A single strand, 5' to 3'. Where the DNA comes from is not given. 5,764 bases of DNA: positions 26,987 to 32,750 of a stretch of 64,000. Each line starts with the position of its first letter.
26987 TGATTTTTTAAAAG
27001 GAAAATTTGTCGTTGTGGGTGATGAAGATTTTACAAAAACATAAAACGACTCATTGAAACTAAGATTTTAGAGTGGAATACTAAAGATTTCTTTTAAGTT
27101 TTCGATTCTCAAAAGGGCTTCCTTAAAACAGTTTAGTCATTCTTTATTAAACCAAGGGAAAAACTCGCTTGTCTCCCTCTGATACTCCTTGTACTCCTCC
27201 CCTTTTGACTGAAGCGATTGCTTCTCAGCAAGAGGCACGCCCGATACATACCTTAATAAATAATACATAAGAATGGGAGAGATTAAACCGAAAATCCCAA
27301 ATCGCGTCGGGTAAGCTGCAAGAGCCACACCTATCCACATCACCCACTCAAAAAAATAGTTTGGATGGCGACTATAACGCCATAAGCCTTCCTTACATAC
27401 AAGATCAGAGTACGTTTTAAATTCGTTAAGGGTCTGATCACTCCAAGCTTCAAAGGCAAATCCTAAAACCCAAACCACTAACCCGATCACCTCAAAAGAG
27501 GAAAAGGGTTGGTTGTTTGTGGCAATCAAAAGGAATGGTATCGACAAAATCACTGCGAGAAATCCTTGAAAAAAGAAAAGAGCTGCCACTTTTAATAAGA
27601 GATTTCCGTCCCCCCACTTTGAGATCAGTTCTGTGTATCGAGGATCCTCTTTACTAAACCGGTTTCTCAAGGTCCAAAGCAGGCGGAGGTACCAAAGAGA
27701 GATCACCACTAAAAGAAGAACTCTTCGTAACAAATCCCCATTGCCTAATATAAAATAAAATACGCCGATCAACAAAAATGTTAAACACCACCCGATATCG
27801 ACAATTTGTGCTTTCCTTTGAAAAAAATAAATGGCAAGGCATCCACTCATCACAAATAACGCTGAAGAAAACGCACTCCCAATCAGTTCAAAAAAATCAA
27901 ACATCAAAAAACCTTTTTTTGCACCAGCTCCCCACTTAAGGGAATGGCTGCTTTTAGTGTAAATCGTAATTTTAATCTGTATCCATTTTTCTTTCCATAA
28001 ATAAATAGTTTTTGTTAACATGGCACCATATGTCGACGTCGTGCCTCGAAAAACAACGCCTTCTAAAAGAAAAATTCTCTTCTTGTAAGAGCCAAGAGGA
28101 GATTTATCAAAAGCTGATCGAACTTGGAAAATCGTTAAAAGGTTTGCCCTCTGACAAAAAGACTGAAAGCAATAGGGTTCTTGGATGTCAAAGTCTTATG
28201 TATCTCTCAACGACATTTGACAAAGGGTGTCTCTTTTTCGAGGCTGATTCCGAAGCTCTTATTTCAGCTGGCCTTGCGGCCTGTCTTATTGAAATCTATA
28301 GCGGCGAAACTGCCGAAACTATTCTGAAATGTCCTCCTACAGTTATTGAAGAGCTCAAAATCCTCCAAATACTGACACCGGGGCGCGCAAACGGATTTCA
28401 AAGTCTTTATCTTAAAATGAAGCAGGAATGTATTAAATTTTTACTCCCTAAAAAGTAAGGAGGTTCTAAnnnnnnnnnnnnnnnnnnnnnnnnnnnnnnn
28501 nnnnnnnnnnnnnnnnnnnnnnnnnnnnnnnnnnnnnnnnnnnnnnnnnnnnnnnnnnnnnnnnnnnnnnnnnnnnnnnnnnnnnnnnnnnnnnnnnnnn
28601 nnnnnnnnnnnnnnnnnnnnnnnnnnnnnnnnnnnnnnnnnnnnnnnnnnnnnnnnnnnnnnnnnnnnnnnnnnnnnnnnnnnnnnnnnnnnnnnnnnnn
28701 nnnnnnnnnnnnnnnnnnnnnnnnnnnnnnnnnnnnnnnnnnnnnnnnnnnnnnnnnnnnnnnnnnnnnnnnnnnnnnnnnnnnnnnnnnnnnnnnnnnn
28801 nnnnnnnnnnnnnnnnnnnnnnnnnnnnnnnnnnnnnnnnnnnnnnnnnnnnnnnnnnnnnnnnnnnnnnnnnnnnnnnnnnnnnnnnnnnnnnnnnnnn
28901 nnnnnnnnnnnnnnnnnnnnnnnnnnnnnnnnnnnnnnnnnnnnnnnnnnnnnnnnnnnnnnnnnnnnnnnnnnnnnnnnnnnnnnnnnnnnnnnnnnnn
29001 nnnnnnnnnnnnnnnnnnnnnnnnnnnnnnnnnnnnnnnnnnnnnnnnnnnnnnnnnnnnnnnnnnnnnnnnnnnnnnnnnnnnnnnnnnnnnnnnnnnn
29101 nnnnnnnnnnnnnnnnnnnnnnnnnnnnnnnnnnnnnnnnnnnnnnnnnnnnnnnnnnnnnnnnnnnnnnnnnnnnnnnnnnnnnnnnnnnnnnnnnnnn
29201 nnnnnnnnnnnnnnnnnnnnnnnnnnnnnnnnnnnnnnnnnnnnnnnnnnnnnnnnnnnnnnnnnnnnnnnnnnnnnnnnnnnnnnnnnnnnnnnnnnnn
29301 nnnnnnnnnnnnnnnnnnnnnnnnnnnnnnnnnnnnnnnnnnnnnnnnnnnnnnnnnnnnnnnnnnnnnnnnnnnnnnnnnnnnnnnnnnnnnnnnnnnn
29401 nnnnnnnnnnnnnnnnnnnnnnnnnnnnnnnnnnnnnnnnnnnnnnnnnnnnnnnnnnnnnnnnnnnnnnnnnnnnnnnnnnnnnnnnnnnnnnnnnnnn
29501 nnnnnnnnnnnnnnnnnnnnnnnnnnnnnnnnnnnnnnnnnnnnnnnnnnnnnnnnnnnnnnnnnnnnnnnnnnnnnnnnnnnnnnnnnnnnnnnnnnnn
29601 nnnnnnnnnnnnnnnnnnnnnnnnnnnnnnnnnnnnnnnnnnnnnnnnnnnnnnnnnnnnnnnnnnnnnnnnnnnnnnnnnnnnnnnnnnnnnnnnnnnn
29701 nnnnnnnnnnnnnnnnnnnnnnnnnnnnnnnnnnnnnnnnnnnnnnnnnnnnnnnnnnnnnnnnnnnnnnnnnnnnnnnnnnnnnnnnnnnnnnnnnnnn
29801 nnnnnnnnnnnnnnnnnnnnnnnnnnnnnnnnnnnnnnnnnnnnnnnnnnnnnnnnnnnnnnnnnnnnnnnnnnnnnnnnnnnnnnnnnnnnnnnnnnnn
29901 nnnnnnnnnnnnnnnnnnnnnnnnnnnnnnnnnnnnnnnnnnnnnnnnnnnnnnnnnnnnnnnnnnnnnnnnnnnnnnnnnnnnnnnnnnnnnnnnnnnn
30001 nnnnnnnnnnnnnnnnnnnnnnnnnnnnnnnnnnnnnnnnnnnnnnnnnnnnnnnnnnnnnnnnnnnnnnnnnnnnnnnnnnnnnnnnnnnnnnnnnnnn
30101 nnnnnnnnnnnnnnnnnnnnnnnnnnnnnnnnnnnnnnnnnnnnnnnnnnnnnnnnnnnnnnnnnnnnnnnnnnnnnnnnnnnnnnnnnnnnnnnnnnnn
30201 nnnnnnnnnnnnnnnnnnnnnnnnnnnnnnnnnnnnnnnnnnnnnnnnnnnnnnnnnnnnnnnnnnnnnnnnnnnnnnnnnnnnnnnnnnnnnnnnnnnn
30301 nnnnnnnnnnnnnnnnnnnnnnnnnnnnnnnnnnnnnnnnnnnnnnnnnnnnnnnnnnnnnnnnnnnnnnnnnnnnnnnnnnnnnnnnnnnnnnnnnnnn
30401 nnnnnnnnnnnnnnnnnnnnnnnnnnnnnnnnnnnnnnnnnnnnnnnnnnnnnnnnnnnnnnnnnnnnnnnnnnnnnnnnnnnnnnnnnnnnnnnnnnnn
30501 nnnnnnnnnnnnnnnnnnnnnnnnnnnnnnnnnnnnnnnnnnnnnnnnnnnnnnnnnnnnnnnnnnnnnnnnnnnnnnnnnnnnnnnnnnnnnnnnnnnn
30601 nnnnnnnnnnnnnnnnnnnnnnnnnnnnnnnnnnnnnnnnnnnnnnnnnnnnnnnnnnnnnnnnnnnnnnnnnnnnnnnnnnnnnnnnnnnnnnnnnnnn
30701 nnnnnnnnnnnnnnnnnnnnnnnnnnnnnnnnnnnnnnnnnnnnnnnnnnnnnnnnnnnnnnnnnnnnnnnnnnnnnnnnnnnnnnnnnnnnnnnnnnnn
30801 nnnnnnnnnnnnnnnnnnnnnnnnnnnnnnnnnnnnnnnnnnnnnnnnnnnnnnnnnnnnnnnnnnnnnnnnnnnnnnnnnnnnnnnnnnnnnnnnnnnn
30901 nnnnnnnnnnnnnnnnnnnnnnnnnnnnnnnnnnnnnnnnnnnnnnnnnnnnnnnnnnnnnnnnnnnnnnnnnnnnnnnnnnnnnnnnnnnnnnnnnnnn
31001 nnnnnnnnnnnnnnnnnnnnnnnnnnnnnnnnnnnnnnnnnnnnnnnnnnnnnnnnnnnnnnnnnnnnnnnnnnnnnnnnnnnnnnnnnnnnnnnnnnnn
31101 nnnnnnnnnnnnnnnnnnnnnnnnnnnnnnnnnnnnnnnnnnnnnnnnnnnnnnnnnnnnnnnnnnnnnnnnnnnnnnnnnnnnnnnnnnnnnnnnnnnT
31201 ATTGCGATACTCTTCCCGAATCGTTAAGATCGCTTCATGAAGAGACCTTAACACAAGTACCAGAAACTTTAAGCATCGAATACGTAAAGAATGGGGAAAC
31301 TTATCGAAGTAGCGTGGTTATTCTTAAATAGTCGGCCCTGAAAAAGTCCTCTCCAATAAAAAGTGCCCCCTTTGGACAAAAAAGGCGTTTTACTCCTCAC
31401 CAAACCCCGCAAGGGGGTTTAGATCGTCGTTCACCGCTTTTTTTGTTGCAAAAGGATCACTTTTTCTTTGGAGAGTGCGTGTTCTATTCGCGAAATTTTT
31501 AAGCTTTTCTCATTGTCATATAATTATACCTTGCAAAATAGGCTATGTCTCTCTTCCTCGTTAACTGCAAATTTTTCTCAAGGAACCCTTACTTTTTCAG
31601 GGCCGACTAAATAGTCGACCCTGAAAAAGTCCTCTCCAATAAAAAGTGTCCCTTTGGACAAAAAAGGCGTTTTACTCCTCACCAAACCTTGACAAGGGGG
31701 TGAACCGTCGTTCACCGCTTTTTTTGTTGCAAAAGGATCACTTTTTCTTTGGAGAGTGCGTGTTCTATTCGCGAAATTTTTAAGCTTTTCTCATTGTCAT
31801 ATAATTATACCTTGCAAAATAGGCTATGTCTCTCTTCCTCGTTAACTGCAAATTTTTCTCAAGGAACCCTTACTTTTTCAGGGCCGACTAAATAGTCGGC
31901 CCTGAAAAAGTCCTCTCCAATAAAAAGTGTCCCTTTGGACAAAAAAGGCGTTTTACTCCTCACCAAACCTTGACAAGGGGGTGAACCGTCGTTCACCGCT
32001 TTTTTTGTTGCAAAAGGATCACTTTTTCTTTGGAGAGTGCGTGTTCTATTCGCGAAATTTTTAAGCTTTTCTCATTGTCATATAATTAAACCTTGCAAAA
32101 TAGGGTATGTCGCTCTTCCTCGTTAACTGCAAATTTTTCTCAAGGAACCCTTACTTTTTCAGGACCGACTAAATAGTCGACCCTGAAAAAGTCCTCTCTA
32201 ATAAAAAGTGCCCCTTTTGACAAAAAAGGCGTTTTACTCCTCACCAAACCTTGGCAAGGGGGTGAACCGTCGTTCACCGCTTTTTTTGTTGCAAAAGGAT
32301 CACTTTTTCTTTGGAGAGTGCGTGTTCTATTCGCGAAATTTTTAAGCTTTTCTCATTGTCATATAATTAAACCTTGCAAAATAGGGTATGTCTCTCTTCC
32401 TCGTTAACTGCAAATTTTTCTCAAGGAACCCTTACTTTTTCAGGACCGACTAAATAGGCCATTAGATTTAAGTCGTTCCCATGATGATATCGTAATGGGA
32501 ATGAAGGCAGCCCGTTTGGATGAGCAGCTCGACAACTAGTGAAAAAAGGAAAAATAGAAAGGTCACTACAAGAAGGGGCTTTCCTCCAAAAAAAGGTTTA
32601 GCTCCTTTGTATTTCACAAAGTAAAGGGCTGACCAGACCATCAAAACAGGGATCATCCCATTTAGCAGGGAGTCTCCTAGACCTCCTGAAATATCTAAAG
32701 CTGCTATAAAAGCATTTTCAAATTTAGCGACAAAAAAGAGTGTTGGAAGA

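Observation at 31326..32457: Four tandem ~281-bp structured units filling a 1.1-kb ORF-free gap: candidate repeated sRNA genes or a novel satellite or MITE array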

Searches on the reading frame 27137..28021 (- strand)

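Call 8: search_protein_families(library=pfam, proteins=[window:27137-28021:-])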
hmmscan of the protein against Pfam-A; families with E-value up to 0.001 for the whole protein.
window:27137-28021:- (294 aa): 4 families
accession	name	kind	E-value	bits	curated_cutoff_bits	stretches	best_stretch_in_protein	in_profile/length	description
PF06966.17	DUF1295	-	2.9e-56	191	20.4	1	64-284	4-235/235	Protein of unknown function (DUF1295)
PF02544.21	Steroid_dh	-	1.9e-07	31.6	22.6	1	171-244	34-115/150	3-oxo-5-alpha-steroid 4-dehydrogenase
PF04191.18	PEMT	-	1.1e-05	26.2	25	1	178-256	4-89/105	Phospholipid methyltransferase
PF04140.19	ICMT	-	0.00023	22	24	1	183-238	13-66/95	Isoprenylcysteine carboxyl methyltransferase (ICMT) family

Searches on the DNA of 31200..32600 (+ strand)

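Call 5: search_rna_families(source=window, start=31200, end=32600, threshold=evalue, max_evalue=10)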
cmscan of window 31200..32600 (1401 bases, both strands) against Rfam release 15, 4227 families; matches with E-value up to 10: 25.
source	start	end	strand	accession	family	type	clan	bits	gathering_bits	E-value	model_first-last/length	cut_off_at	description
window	32132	32209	-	RF04144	MIR9783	Gene; miRNA;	-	26.3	100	0.013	1-95/95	no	MIR9783 microRNA precursor family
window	31570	31647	-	RF04144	MIR9783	Gene; miRNA;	-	25.8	100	0.018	1-95/95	no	MIR9783 microRNA precursor family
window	31851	31928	-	RF04144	MIR9783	Gene; miRNA;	-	25.5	100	0.022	1-95/95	no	MIR9783 microRNA precursor family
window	31871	31912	-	RF03796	mir-5984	Gene; miRNA;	-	25.4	95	0.029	1-74/74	no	mir-5984 microRNA precursor family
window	31590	31631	-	RF03796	mir-5984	Gene; miRNA;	-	21.7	95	0.28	1-74/74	no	mir-5984 microRNA precursor family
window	31851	31928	+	RF04144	MIR9783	Gene; miRNA;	-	20.4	100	0.58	1-95/95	no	MIR9783 microRNA precursor family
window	31878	31905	+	RF03722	MIR4378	Gene; miRNA;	-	19.5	90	1.8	1-91/91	no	MIR4378 microRNA precursor family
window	32194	32318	-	RF04149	MIR447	Gene; miRNA;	-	19.3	200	0.36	1-236/236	no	MIR447 microRNA precursor family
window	32132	32209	+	RF04144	MIR9783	Gene; miRNA;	-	19.3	100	1.2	1-95/95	no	MIR9783 microRNA precursor family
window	31802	31901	+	RF01457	rli22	Gene; sRNA;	CL00114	18.8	80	4.1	1-111/111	no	Listeria sRNA rli22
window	31638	31749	-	RF03483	MIR319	Gene; miRNA;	-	18.5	54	1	1-92/92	no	MIR319 microRNA precursor family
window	31919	32030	-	RF03483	MIR319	Gene; miRNA;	-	18.5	54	1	1-92/92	no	MIR319 microRNA precursor family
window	31873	31910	-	RF04149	MIR447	Gene; miRNA;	-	18.4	200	0.59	1-236/236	no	MIR447 microRNA precursor family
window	32151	32236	+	RF01820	RsaE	Gene; sRNA;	-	17.8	79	5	1-112/112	no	RNA Staph. aureus E (RoxS)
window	31570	31647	+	RF04144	MIR9783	Gene; miRNA;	-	17.7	100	3.2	1-95/95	no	MIR9783 microRNA precursor family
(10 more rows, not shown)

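Call 9: search_dna_similar(query=window:31326-32457:+, collection=plasmids, mode=distant)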
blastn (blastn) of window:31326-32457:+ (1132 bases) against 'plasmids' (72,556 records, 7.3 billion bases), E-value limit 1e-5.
No match.

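Call 10: search_dna_similar(query=window:31326-32457:+, collection=phages, mode=distant)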
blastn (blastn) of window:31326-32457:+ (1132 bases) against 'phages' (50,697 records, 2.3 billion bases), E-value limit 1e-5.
No match.

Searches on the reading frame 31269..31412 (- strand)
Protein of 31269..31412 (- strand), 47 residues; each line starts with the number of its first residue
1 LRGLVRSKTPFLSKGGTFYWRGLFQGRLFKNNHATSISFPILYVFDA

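Call 76: search_protein_families(library=pfam, proteins=[window:31269-31412:-], max_evalue=1)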
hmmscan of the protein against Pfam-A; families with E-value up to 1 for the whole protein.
window:31269-31412:- (47 aa): 0 families

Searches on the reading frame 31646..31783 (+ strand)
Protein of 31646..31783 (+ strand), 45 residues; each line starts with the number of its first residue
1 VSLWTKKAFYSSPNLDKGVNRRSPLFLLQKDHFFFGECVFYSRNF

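Call 76: search_protein_families(library=pfam, proteins=[window:31646-31783:+], max_evalue=1)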
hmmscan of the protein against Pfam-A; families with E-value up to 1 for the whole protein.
window:31646-31783:+ (45 aa): 0 families

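Call 81: find_encoding_contigs(protein=window:31646-31783:+, flank=3000, max_places=10)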
Protein window:31646-31783:+ (45 aa): no gene with exactly this product is on record in the collection.

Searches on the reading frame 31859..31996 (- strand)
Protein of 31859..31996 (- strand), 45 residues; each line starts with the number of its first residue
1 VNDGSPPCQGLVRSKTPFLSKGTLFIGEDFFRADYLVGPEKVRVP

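Call 82: find_encoding_contigs(protein=window:31859-31996:-, flank=3000, max_places=10)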
Protein window:31859-31996:- (45 aa): no gene with exactly this product is on record in the collection.
